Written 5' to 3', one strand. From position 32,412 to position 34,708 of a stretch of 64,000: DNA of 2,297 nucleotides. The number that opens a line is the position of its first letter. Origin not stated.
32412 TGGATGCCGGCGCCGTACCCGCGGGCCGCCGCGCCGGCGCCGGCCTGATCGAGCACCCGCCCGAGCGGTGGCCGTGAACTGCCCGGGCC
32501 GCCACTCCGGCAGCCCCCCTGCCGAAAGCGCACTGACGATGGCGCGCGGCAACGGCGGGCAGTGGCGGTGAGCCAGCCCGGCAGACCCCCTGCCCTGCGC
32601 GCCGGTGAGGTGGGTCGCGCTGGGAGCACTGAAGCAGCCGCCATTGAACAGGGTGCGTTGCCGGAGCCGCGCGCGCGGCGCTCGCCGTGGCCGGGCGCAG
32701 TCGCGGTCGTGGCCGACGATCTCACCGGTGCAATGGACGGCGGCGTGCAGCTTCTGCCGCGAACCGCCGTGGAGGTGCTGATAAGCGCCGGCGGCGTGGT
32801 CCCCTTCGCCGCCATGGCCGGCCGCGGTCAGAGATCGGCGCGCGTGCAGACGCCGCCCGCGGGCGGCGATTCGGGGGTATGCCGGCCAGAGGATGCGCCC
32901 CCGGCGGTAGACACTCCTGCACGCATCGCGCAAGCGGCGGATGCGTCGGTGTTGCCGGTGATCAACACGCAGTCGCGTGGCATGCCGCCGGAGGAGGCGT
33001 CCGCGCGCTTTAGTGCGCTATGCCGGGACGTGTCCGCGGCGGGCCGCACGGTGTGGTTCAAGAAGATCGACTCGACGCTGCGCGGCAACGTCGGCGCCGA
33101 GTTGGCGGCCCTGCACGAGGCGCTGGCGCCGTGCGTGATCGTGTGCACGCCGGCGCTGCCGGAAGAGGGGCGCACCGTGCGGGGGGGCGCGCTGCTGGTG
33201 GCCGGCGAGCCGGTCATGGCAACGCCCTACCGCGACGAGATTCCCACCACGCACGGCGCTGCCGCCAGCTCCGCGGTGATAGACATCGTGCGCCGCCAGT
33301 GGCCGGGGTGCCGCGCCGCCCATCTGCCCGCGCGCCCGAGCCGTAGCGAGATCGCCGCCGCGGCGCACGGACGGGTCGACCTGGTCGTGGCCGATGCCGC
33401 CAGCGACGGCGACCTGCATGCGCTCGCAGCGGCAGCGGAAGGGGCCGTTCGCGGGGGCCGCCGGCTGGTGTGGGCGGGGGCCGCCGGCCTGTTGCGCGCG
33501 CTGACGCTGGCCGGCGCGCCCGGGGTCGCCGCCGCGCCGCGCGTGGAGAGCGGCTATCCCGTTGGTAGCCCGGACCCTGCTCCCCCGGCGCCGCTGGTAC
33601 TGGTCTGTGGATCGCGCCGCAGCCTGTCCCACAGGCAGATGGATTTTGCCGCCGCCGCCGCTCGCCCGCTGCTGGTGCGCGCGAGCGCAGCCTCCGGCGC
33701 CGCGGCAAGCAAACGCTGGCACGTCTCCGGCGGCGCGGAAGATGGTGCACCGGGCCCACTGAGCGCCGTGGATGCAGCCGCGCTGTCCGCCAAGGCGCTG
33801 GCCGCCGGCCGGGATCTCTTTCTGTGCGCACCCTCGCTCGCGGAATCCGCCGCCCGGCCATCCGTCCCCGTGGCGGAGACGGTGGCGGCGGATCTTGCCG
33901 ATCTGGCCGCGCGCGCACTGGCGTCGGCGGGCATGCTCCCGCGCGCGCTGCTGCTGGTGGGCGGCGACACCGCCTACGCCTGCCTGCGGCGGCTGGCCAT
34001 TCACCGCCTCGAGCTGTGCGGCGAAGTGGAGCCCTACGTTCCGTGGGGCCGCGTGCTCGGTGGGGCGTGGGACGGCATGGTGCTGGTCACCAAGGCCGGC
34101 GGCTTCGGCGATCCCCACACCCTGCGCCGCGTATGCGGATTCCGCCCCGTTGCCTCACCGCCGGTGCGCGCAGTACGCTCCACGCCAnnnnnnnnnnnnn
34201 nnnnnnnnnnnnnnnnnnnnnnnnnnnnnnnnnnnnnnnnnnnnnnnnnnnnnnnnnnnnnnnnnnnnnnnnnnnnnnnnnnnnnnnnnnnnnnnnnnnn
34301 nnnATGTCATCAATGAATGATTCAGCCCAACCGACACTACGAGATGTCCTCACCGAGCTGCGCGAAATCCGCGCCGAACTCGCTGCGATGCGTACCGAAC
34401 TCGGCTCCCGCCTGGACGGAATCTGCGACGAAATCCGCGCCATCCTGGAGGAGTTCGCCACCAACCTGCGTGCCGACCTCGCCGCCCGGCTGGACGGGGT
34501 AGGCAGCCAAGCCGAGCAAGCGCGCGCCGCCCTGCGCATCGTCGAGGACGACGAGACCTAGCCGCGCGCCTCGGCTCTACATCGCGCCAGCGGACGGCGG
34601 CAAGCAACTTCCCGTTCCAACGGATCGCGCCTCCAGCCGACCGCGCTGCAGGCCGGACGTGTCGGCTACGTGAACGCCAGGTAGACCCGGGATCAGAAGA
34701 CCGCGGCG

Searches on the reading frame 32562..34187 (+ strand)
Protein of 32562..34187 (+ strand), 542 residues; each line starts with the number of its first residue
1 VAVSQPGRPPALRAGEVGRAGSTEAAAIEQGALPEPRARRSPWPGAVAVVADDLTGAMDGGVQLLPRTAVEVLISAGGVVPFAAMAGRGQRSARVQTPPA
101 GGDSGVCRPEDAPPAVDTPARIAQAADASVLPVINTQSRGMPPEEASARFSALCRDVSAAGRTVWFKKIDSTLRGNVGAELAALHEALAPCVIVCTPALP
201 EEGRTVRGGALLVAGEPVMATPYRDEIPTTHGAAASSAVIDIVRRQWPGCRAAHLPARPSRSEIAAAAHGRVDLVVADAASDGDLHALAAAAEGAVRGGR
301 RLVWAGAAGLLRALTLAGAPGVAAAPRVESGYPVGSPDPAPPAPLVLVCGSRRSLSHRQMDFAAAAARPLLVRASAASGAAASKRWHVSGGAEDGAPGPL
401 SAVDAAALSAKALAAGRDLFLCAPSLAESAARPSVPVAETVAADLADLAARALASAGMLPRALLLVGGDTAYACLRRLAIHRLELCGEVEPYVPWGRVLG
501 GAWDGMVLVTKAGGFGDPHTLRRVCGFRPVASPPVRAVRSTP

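Call 5: search_protein_families(library=pfam, proteins=[window:32562-34187:+], max_evalue=0.01)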
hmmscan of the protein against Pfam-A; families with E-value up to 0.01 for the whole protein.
window:32562-34187:+ (542 aa): 2 families
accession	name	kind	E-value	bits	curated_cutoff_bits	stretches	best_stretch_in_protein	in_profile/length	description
PF07005.16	SBD_N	-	9.9e-37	127.3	25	1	48-314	2-230/230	Sugar-binding N-terminal domain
PF17042.10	NBD_C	-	6.7e-18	66.2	28.3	1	347-521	2-168/168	Nucleotide-binding C-terminal domain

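Call 6: search_protein_families(library=ncbifam, proteins=[window:32562-34187:+], max_evalue=0.001)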
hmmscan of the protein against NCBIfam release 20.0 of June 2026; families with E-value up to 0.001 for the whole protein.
window:32562-34187:+ (542 aa): 2 families
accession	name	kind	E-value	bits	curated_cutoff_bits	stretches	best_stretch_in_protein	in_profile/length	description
NF047819.1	ThrnKinDtnkGamma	equivalog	1.3e-44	152.7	450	1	125-527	38-415/422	D-threonate kinase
NF043035.1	OxoTetrKin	equivalog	9.7e-22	77.4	350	2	124-310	40-224/418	3-oxo-tetronate kinase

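Call 23: search_solved_structures(query=window:32562-34187:+, max_evalue=0.001, show_alignments=1)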
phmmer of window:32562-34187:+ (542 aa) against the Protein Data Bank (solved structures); distinct sequences matched with E-value up to 0.001: 4.
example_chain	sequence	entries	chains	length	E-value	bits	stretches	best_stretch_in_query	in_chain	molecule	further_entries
4xfm_A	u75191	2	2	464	6.7e-19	71.4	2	132-314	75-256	Uncharacterized protein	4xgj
4xfr_A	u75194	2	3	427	3e-16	62.6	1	128-524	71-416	Uncharacterized protein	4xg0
3dqq_A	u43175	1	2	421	1.8e-07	33.7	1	132-519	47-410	Putative tRNA synthase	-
1yzy_A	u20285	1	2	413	1.2e-06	31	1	133-232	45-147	Hypothetical protein HI1011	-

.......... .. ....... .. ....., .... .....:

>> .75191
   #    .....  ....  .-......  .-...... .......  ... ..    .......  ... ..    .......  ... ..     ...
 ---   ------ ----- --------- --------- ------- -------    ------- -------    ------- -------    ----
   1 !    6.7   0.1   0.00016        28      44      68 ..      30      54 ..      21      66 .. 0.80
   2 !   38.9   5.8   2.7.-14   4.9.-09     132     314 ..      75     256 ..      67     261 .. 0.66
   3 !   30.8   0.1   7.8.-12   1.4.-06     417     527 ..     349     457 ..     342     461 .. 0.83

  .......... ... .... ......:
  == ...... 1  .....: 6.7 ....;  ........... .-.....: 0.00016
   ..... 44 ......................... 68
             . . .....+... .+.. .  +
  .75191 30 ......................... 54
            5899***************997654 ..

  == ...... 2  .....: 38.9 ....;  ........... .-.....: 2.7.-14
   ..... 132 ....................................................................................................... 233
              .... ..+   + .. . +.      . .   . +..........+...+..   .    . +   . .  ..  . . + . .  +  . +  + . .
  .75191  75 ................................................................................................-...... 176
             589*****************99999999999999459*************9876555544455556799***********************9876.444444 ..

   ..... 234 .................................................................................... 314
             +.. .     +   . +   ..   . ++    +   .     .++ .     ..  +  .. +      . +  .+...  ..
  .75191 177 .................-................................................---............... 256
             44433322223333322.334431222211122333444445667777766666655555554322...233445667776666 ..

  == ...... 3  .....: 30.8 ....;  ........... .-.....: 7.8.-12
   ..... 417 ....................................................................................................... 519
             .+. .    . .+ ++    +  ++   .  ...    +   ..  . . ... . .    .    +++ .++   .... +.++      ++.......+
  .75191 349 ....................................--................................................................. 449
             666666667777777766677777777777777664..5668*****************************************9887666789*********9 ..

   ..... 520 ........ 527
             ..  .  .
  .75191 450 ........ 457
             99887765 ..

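Call 45: find_related_loci(query=A3, collection=metagenome_contigs, flank=8000)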
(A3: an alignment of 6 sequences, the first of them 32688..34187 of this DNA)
Query A3 (500 aa) in metagenome_contigs; peptide patterns used: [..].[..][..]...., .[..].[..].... (x = any residue, [..] = any of these).
164 stretches matched a pattern; 1 encode a relative of the query (tblastn E <= 1e-3); 1 distinct loci.
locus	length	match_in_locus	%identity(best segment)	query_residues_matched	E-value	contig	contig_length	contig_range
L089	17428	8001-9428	90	1-500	0e+0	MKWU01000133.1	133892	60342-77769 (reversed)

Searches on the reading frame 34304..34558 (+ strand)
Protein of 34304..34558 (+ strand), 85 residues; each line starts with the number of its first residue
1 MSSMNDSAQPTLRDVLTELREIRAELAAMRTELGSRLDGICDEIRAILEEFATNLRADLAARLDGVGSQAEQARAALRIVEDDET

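Call 9: search_protein_families(library=pfam, proteins=[window:34304-34558:+], max_evalue=0.01)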
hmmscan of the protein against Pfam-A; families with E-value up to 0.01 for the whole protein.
window:34304-34558:+ (85 aa): 3 families
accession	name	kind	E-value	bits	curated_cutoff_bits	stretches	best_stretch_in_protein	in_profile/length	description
PF01442.23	Apolipoprotein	-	5.2e-05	23.5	90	1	15-75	86-146/190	Apolipoprotein A1/A4/E domain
PF04513.17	Baculo_PEP_C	-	0.0051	17.3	38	1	10-66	20-76/140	Baculovirus polyhedron envelope protein, PEP, C terminus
PF20570.3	DUF6779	-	0.0068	17.5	28.1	1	9-49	63-103/108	Domain of unknown function (DUF6779)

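Call 42: search_protein_families(library=ncbifam, proteins=[window:34304-34558:+], max_evalue=0.01)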
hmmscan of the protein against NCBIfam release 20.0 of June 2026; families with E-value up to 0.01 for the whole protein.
window:34304-34558:+ (85 aa): 0 families

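Call 74: search_protein_families(library=padloc, proteins=[window:34304-34558:+], max_evalue=0.001)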
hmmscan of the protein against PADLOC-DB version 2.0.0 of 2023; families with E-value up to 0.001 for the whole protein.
window:34304-34558:+ (85 aa): 0 families
